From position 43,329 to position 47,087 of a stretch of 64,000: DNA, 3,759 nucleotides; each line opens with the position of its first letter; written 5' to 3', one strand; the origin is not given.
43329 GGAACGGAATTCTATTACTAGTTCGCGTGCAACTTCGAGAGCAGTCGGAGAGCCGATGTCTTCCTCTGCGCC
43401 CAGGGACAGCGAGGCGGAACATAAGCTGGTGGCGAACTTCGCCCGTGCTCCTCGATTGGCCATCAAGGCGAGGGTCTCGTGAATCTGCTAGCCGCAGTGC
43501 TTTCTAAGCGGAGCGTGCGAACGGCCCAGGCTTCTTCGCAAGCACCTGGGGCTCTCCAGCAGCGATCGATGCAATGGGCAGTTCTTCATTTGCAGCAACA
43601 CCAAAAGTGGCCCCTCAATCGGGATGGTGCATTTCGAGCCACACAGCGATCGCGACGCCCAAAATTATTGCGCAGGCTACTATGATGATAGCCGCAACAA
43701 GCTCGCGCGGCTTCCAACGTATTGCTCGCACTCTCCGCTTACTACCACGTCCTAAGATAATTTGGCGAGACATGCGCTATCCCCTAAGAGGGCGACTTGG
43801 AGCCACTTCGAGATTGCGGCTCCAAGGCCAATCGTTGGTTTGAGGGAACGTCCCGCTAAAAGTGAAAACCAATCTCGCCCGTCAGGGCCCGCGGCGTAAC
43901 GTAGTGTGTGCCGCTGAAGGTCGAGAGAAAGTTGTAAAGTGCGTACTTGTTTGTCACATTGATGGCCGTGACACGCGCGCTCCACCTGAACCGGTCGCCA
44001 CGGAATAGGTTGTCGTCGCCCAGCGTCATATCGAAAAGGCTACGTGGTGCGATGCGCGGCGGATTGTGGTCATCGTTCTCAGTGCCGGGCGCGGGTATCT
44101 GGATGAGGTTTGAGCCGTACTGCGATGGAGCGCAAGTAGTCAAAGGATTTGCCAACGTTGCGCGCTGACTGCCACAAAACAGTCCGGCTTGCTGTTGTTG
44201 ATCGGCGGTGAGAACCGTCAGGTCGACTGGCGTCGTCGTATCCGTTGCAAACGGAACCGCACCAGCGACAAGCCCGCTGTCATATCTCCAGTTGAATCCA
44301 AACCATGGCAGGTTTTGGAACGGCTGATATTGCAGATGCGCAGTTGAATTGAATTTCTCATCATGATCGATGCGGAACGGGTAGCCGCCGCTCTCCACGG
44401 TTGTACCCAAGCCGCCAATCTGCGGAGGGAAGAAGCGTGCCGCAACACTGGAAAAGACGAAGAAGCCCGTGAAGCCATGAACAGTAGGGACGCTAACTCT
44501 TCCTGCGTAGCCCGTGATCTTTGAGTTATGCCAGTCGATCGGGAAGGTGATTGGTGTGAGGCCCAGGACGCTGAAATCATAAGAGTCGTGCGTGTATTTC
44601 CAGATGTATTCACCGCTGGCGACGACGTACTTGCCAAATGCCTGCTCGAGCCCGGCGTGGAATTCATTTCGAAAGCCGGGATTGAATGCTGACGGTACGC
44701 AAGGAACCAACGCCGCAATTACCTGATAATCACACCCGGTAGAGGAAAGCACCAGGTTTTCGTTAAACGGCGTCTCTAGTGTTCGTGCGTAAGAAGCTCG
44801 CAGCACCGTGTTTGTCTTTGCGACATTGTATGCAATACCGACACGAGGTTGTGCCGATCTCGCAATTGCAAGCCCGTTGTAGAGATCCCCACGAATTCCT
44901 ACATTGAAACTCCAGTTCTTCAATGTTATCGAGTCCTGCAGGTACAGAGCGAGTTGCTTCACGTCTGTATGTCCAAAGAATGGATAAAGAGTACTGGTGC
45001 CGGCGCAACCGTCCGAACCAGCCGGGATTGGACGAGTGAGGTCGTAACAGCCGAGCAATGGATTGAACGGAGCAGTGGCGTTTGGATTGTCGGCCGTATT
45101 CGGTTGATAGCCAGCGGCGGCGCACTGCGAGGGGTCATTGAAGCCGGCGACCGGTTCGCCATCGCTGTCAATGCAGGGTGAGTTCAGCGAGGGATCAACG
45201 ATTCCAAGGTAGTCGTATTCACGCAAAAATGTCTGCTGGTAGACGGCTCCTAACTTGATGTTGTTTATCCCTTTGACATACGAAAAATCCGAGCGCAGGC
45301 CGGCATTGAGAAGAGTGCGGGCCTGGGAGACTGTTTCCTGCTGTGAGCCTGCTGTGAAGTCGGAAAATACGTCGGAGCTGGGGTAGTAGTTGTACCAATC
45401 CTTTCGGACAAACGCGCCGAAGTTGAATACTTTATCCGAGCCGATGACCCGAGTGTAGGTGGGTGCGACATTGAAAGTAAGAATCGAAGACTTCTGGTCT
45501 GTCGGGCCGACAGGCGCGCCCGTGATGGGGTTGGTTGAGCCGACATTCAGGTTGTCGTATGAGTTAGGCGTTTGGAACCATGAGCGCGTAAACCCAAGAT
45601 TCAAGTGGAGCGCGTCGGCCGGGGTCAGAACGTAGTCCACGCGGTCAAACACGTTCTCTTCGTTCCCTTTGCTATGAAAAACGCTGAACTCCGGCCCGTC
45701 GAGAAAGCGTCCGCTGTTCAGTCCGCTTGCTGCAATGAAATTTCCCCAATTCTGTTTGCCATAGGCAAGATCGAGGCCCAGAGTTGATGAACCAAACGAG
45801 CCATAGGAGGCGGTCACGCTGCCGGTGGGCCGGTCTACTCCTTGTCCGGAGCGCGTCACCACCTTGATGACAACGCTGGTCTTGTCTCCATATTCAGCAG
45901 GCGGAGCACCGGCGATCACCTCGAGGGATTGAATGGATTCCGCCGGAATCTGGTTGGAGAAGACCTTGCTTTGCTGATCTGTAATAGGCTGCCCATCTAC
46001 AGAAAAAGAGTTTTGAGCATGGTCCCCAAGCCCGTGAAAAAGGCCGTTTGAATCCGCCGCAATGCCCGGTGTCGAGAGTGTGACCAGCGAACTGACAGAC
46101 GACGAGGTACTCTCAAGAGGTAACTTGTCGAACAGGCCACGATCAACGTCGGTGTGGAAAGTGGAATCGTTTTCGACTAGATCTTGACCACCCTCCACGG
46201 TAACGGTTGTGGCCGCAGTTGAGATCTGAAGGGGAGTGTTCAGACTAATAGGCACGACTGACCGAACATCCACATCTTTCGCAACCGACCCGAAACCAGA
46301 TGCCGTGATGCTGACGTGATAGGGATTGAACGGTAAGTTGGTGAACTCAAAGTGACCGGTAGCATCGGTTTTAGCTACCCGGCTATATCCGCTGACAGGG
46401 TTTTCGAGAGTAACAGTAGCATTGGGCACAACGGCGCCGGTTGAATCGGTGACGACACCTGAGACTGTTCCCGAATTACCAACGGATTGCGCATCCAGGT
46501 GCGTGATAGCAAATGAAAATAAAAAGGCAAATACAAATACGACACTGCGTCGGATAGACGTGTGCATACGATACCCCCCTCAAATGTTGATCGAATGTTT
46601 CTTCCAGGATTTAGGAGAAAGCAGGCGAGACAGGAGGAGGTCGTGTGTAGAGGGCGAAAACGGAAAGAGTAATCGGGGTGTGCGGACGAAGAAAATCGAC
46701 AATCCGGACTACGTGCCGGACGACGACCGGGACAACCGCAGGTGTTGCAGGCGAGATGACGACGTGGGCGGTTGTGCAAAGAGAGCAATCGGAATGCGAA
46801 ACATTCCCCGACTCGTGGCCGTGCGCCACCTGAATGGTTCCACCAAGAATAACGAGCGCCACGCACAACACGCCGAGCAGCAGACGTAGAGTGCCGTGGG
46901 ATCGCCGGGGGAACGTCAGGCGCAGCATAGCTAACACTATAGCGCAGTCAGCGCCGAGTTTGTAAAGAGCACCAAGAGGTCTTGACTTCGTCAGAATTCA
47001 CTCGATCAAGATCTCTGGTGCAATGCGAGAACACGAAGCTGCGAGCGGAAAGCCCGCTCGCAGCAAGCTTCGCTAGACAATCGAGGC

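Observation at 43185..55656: Island E3: a self-contained metal-scavenging island with its own arm motif and a dead relaxase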

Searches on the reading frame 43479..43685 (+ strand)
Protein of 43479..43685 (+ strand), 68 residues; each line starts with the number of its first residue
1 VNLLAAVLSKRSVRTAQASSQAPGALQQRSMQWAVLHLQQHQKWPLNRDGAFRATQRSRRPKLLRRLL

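Call 55: search_protein_families(library=pfam, proteins=[window:43479-43685:+], max_evalue=10)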
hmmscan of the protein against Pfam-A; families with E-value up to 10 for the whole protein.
window:43479-43685:+ (68 aa): 0 families

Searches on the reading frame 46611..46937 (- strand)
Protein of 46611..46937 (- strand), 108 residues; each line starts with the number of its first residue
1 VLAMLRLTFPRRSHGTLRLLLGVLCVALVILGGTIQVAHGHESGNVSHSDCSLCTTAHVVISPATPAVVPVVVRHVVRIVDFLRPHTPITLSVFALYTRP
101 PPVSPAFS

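Call 11: search_protein_families(library=pfam, proteins=[window:46611-46937:-], max_evalue=0.01)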
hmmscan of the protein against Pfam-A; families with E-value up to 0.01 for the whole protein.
window:46611-46937:- (108 aa): 0 families

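Call 22: search_protein_families(library=ncbifam, proteins=[window:46611-46937:-], max_evalue=0.01)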
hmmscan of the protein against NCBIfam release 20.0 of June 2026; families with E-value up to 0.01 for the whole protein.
window:46611-46937:- (108 aa): 0 families

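Call 55: search_protein_families(library=pfam, proteins=[window:46614-46937:-], max_evalue=10)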
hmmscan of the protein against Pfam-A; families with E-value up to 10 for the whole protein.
seq(108 aa): 4 families
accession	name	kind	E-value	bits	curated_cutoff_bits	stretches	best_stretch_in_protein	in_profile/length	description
PF11162.13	DUF2946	-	0.015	16.5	23.7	1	34-98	47-111/117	Protein of unknown function (DUF2946)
PF06532.16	NrsF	-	0.021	15.1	26.8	1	2-76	67-143/204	Negative regulator of sigma F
PF24317.1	PSI_Plexin-B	-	0.085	13.1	27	1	46-58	4-16/33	Plexin-B, PSI domain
PF07407.17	Seadorna_VP6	-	0.22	11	27.2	1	10-60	288-338/399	Seadornavirus VP6 protein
